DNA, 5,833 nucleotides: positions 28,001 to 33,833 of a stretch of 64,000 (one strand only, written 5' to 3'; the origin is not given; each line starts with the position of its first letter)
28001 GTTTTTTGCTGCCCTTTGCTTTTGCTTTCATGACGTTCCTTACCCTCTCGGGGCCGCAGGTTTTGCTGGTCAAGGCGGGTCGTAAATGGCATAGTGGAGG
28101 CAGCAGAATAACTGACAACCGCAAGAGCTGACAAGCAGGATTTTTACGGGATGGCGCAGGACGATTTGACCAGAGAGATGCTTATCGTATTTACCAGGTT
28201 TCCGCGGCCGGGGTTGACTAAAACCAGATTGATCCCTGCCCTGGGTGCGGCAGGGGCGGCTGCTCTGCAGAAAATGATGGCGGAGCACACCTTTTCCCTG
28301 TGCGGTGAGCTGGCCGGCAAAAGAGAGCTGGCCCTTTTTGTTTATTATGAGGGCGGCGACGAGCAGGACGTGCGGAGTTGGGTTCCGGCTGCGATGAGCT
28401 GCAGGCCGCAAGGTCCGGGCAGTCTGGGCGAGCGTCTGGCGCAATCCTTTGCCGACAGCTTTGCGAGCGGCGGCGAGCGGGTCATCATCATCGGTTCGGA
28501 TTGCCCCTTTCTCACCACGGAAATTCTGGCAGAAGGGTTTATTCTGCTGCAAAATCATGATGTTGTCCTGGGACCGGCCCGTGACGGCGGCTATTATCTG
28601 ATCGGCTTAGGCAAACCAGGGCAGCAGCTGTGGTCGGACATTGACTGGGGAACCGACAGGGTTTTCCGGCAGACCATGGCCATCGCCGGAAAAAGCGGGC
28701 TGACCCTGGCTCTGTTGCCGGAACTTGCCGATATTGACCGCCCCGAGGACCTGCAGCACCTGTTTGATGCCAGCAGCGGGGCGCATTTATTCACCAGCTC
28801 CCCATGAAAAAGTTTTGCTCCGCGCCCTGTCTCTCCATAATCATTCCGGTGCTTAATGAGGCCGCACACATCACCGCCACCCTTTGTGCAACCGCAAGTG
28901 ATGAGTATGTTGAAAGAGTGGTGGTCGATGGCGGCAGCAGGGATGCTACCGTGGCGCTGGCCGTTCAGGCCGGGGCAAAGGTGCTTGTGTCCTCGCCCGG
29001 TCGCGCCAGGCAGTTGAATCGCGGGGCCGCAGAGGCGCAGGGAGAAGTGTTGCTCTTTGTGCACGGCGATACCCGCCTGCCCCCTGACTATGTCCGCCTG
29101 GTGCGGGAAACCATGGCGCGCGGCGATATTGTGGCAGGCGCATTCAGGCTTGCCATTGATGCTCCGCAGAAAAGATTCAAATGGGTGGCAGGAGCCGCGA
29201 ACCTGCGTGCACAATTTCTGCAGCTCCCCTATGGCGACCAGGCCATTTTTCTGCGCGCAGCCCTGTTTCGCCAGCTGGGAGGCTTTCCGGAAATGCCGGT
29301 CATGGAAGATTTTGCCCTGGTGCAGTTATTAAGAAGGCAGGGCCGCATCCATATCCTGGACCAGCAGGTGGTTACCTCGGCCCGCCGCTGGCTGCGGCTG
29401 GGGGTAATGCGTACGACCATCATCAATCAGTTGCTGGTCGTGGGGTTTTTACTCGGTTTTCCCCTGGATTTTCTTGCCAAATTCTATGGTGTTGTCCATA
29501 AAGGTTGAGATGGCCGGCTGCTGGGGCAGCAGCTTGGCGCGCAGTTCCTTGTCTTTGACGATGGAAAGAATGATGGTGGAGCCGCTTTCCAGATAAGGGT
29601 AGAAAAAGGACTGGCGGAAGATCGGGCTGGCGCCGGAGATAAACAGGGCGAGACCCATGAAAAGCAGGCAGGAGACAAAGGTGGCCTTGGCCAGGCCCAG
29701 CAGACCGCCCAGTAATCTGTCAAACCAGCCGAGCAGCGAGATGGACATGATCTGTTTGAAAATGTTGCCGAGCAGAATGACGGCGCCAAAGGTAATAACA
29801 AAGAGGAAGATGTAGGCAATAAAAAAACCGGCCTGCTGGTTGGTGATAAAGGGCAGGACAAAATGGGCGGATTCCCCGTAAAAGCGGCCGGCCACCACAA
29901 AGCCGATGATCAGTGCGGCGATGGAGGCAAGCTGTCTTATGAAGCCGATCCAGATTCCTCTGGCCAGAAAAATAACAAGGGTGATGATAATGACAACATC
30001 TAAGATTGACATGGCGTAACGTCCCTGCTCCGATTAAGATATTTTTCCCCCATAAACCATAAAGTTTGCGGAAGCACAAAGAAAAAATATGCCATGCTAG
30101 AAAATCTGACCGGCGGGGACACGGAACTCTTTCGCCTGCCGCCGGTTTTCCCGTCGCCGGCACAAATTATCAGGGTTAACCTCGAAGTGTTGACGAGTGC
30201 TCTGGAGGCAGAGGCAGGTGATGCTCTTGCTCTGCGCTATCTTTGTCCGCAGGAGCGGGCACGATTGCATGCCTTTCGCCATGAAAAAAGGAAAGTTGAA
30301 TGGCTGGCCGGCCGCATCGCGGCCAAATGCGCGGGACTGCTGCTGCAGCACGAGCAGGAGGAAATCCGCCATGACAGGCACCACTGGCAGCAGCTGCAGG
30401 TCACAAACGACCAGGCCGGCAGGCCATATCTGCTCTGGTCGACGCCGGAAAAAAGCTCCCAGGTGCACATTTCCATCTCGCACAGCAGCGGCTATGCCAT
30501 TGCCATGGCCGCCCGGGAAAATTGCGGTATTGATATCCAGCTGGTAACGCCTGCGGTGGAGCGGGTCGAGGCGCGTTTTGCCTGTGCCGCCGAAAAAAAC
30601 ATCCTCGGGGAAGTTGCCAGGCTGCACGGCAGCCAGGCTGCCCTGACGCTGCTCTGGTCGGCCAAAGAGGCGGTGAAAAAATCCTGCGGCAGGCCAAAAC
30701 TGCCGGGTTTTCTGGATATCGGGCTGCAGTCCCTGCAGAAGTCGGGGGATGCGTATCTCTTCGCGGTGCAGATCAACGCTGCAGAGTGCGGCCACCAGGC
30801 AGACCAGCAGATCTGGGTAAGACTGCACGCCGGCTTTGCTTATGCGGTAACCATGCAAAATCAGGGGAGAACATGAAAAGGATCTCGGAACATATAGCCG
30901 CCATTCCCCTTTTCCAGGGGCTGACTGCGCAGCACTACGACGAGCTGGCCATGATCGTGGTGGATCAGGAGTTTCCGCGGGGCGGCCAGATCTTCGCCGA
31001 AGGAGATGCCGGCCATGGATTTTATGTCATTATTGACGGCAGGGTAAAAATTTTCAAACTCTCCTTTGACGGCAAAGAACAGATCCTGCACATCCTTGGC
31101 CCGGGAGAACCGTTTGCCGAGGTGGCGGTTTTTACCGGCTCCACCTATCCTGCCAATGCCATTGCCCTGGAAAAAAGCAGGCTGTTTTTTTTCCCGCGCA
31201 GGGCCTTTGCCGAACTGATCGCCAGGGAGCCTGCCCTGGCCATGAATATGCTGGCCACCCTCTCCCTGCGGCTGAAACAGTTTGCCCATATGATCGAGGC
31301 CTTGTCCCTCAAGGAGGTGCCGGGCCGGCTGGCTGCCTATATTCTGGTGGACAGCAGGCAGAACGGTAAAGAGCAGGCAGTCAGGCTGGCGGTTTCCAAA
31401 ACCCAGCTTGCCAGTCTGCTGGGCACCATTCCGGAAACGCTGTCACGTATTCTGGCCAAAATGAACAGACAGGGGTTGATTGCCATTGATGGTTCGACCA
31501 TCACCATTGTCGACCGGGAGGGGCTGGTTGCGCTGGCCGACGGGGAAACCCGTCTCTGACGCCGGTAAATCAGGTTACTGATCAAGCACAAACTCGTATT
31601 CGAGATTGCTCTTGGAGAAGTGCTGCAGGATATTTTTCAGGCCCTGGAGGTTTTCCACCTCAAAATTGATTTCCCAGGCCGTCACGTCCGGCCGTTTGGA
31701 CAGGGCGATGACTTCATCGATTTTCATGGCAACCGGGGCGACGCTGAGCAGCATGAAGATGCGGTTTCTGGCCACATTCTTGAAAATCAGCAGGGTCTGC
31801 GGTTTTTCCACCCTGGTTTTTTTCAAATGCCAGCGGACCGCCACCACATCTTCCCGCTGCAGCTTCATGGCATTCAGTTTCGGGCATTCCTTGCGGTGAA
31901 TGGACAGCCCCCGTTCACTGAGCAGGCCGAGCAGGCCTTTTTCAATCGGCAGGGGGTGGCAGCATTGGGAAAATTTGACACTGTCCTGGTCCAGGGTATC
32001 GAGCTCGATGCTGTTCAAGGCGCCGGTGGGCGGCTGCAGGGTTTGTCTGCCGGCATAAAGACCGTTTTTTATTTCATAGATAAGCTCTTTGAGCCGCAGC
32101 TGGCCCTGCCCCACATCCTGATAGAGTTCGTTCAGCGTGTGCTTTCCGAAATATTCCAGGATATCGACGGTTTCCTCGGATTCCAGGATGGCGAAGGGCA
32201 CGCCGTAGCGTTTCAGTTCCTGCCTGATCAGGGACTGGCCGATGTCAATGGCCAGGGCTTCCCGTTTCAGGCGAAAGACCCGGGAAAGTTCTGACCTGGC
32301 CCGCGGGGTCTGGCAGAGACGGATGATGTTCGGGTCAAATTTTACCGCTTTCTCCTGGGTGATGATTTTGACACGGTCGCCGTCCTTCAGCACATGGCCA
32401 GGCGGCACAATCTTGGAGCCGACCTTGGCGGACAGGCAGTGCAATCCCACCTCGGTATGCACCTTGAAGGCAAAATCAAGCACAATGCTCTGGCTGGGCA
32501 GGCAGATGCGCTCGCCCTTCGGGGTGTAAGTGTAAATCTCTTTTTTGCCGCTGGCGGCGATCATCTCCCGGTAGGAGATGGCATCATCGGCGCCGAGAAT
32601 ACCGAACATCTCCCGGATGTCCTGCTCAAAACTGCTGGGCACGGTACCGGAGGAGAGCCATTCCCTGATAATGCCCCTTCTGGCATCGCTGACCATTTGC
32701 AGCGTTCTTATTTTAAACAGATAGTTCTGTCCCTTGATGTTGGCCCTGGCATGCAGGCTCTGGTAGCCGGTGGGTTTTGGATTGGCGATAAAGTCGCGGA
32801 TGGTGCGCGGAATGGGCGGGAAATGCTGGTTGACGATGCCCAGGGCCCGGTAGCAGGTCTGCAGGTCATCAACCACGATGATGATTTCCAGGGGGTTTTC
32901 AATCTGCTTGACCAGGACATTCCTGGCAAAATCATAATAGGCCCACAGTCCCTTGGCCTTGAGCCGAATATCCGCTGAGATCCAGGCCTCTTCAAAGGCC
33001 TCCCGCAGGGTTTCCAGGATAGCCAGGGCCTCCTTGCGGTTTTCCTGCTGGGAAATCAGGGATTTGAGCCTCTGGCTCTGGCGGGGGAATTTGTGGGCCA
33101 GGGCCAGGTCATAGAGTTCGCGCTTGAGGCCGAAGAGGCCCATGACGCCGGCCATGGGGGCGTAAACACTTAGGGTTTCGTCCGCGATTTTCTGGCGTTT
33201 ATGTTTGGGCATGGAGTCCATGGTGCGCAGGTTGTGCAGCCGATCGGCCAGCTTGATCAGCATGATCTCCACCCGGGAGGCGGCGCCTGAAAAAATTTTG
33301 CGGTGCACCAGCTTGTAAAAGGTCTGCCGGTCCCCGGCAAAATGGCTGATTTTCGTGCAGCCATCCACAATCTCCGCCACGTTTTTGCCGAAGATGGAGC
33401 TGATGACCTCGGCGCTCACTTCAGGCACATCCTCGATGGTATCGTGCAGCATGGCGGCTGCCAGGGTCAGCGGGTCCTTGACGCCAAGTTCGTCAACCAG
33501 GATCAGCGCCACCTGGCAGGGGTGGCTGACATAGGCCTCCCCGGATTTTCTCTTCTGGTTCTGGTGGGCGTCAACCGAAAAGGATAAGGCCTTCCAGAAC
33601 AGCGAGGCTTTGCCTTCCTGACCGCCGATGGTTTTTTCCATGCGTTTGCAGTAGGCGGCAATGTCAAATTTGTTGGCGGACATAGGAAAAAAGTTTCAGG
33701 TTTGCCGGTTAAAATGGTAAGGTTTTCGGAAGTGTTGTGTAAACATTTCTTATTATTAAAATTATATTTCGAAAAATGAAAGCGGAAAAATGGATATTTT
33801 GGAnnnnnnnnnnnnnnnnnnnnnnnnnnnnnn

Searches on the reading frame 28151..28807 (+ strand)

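Call 50: search_protein_families(library=pfam, proteins=[window:28151-28807:+], max_evalue=0.00001)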
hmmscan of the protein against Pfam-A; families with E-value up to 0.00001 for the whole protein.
window:28151-28807:+ (218 aa): 1 family
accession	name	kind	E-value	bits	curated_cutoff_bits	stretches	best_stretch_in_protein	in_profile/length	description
PF09837.15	DUF2064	-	7.7e-34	116.5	25.8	1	54-168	5-120/120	Uncharacterized protein conserved in bacteria (DUF2064)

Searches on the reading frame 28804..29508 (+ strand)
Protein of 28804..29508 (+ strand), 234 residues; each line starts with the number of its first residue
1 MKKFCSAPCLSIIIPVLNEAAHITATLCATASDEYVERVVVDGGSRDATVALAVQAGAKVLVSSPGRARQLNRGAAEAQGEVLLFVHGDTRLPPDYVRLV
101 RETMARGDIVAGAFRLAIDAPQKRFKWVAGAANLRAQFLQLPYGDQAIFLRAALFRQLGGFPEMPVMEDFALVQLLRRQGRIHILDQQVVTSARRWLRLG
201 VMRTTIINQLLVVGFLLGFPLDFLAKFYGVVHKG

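Call 50: search_protein_families(library=pfam, proteins=[window:28804-29508:+], max_evalue=0.00001)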
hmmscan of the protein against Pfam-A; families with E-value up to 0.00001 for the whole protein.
window:28804-29508:+ (234 aa): 2 families
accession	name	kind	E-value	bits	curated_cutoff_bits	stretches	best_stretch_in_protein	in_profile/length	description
PF00535.33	Glycos_transf_2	-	5.4e-16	59.4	23.3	1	11-128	1-128/168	Glycosyl transferase family 2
PF10111.15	Glyco_tranf_2_2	-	2e-06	27.9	27.3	0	11-96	1-98/276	Glycosyltransferase like family 2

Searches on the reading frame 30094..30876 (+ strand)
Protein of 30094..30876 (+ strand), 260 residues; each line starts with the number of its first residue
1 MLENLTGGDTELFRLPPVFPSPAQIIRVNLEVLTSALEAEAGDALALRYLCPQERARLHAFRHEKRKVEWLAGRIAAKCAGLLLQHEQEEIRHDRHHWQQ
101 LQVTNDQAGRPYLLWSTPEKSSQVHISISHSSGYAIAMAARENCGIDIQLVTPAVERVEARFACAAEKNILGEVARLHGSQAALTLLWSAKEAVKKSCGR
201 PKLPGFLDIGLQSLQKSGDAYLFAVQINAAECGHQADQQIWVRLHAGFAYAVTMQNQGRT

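Call 51: search_protein_families(library=pfam, proteins=[window:30094-30876:+], max_evalue=0.00001)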
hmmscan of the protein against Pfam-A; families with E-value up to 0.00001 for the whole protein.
window:30094-30876:+ (260 aa): 1 family
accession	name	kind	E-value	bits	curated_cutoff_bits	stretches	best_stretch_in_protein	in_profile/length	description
PF01648.25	ACPS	-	1.4e-13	51.2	25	1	144-215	2-80/111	4'-phosphopantetheinyl transferase superfamily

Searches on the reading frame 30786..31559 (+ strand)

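Call 51: search_protein_families(library=pfam, proteins=[window:30786-31559:+], max_evalue=0.00001)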
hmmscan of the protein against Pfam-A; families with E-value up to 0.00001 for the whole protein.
window:30786-31559:+ (257 aa): 2 families
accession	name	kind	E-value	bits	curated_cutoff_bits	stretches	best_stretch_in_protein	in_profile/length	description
PF00027.35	cNMP_binding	-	1.8e-25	89.2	27.5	1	61-147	2-88/89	Cyclic nucleotide-binding domain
PF13545.12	HTH_Crp_2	-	7.2e-17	61.6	27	1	180-249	1-69/70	Crp-like helix-turn-helix domain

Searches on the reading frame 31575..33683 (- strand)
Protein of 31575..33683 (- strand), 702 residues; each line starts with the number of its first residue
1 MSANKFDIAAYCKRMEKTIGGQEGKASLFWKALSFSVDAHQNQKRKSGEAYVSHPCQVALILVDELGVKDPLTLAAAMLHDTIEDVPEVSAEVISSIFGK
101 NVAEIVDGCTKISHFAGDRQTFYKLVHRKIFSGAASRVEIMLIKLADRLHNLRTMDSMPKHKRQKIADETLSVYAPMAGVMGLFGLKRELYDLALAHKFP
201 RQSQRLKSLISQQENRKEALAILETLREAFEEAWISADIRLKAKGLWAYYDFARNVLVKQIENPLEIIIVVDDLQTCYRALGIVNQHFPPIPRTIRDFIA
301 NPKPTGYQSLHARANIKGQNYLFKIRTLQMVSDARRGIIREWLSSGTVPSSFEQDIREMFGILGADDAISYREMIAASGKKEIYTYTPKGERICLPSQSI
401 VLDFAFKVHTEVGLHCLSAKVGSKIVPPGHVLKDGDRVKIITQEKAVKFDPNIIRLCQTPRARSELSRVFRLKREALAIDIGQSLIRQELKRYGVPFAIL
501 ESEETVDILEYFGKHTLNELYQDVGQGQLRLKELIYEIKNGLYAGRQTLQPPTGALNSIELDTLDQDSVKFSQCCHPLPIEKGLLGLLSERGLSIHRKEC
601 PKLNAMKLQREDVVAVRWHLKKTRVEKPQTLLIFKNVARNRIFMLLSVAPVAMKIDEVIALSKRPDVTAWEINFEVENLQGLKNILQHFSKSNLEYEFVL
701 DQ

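Call 51: search_protein_families(library=pfam, proteins=[window:31575-33683:-], max_evalue=0.00001)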
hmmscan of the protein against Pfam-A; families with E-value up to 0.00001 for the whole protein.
window:31575-33683:- (702 aa): 4 families
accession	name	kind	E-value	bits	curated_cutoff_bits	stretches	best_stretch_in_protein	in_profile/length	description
PF13328.12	HD_4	-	4.5e-32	111.4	27.2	1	32-182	1-154/156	HD domain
PF02824.27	TGS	-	7.8e-15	55.1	22.2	1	383-442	1-60/60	TGS domain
PF04607.23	RelA_SpoT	-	9.7e-12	45.6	27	1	259-342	21-106/113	Region found in RelA / SpoT proteins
PF01966.28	HD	-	4.4e-08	33.9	22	1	52-151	2-115/116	HD domain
